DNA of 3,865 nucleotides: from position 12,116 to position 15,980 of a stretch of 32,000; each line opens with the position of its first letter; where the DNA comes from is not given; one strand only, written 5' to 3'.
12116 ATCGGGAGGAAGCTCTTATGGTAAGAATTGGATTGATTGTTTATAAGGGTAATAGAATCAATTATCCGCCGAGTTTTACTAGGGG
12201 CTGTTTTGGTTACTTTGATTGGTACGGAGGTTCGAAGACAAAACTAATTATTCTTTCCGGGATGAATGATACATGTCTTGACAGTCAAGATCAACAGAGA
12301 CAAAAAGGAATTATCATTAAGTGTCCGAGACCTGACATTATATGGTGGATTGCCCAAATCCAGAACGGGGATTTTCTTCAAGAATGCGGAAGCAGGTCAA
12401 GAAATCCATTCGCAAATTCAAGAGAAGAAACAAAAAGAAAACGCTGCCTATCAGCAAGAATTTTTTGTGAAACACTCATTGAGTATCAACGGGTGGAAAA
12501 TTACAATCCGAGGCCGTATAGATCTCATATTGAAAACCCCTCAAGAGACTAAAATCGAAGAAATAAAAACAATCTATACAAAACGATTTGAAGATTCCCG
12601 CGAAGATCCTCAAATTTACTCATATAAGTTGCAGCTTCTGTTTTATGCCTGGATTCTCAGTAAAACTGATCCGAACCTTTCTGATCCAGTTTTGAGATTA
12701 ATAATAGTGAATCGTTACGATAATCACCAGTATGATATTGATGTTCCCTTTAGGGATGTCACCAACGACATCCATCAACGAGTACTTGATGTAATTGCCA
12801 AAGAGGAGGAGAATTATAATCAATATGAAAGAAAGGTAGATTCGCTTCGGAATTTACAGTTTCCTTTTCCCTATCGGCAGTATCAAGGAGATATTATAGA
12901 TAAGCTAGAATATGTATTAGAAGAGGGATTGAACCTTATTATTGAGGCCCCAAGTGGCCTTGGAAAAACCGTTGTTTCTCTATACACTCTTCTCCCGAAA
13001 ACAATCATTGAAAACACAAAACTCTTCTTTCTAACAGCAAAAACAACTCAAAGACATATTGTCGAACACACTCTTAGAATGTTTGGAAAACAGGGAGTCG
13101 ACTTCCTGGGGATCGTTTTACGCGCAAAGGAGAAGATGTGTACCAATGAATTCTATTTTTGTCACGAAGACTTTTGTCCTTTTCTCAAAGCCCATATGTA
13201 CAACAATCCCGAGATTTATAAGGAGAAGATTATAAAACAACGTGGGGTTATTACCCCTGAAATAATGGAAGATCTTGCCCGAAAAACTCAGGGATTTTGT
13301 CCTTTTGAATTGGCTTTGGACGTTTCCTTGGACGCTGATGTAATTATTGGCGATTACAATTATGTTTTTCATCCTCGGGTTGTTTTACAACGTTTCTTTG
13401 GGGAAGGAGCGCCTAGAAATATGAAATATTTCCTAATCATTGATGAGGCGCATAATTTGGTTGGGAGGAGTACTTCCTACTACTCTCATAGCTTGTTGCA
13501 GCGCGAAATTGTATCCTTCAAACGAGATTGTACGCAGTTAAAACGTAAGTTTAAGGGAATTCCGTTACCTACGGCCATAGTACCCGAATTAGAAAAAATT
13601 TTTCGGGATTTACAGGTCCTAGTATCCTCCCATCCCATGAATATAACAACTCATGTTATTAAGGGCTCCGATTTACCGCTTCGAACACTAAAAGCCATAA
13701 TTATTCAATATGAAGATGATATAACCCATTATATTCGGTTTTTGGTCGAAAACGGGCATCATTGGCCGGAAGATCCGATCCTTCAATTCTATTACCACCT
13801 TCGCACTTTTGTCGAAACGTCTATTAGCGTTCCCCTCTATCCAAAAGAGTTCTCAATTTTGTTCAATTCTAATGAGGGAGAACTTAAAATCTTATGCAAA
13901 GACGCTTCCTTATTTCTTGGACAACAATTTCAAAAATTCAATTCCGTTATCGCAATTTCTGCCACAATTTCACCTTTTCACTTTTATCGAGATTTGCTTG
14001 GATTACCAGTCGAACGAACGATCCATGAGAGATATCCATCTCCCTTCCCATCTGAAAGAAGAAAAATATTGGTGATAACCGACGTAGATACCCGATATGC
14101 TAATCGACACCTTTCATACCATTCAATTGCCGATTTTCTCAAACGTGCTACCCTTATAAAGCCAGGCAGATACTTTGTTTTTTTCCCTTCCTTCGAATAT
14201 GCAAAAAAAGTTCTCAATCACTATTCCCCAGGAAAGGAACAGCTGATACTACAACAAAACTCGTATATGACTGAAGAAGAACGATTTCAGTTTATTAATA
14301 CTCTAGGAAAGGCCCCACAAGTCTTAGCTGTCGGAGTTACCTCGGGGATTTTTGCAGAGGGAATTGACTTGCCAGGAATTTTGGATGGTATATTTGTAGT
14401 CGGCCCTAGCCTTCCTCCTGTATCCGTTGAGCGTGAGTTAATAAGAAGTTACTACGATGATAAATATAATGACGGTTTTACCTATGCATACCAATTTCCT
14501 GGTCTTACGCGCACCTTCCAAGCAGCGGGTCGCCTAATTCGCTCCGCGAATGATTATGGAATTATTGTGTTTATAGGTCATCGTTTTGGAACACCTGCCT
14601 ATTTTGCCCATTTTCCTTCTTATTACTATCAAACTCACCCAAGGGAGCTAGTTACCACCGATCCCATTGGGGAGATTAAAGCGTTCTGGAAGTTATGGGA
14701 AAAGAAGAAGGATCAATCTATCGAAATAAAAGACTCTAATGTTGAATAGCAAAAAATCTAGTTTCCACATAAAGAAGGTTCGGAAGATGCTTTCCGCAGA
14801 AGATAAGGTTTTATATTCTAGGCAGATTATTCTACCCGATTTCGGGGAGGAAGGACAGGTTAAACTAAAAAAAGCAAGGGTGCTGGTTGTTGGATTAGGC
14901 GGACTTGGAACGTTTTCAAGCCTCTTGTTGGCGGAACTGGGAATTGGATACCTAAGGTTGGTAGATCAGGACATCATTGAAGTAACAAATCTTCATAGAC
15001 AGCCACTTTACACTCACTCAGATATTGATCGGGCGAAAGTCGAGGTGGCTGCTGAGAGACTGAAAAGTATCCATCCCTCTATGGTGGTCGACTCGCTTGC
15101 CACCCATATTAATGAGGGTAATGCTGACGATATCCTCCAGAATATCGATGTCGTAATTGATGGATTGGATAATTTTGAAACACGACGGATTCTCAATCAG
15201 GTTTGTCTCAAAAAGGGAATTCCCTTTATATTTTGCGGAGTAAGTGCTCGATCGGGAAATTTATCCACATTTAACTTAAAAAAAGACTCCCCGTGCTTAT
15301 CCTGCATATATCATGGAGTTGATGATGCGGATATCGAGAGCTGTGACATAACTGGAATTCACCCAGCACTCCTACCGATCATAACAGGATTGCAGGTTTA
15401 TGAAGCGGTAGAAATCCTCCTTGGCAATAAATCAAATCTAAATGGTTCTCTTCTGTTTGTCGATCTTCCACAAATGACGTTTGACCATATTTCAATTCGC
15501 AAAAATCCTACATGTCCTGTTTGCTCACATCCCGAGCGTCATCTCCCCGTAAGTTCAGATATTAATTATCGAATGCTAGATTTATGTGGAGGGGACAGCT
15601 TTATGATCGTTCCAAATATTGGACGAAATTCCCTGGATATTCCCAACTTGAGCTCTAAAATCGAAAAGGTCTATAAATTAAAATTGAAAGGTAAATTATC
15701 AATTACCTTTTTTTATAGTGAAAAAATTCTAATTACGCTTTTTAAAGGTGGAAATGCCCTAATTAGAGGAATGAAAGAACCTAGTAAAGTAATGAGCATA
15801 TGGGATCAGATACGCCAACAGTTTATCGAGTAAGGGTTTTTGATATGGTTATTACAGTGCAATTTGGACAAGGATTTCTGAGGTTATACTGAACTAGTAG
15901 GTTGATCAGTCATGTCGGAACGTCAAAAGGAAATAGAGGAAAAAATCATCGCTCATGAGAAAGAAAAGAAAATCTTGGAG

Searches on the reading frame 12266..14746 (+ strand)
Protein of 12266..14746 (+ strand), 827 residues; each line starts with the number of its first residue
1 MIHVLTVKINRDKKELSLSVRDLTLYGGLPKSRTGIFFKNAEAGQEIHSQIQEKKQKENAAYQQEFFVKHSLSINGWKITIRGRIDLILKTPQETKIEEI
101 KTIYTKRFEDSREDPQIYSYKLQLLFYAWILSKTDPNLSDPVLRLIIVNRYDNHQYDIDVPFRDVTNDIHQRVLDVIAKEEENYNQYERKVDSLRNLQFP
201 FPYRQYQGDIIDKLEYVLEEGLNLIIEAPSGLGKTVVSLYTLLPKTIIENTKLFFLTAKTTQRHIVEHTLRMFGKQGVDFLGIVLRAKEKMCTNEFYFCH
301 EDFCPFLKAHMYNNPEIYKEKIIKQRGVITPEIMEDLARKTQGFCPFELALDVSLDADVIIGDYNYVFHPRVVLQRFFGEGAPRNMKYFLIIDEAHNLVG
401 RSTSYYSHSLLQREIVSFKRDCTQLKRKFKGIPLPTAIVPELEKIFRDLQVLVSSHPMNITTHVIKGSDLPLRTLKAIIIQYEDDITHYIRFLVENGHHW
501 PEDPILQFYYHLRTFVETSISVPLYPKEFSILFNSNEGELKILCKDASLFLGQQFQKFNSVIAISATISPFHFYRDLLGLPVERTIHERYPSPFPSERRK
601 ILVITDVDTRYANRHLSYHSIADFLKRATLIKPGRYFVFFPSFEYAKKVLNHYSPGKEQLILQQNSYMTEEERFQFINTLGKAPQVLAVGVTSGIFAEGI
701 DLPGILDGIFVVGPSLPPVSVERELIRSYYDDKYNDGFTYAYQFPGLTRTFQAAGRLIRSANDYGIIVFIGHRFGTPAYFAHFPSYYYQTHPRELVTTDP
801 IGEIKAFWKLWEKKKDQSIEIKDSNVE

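Call 101: search_protein_families(library=pfam, proteins=[window:12266-14746:+], max_evalue=0.00001)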
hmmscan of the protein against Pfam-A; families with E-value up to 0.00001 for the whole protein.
window:12266-14746:+ (827 aa): 4 families
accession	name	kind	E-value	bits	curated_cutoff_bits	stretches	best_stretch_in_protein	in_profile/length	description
PF13307.12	Helicase_C_2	-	4.9e-28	98.7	25.3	1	629-786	5-166/170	Helicase C-terminal domain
PF06777.17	HBB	-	3.5e-10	40.3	30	1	457-612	44-189/190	Helical and beta-bridge domain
PF06733.21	DEAD_2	-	1.6e-08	34.8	21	1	288-413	54-170/172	DEAD_2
PF12705.13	PDDEXK_1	-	8.5e-07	29.6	22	1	50-194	99-220/247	PD-(D/E)XK nuclease superfamily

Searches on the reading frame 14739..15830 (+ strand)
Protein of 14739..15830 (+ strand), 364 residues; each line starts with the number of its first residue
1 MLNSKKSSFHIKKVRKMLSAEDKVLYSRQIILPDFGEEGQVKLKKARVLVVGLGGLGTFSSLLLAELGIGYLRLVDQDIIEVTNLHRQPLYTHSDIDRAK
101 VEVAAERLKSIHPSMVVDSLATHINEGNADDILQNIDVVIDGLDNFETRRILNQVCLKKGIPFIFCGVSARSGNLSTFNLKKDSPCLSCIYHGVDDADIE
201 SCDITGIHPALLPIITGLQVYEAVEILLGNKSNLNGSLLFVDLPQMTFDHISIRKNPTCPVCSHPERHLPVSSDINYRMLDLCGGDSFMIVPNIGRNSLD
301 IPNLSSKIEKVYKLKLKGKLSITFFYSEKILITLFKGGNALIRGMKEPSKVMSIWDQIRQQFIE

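Call 101: search_protein_families(library=pfam, proteins=[window:14739-15830:+], max_evalue=0.00001)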
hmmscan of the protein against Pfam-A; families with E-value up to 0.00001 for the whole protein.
window:14739-15830:+ (364 aa): 1 family
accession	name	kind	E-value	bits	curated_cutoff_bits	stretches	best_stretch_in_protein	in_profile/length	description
PF00899.27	ThiF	-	1.2e-70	237.8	28.1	1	26-261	1-238/238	ThiF family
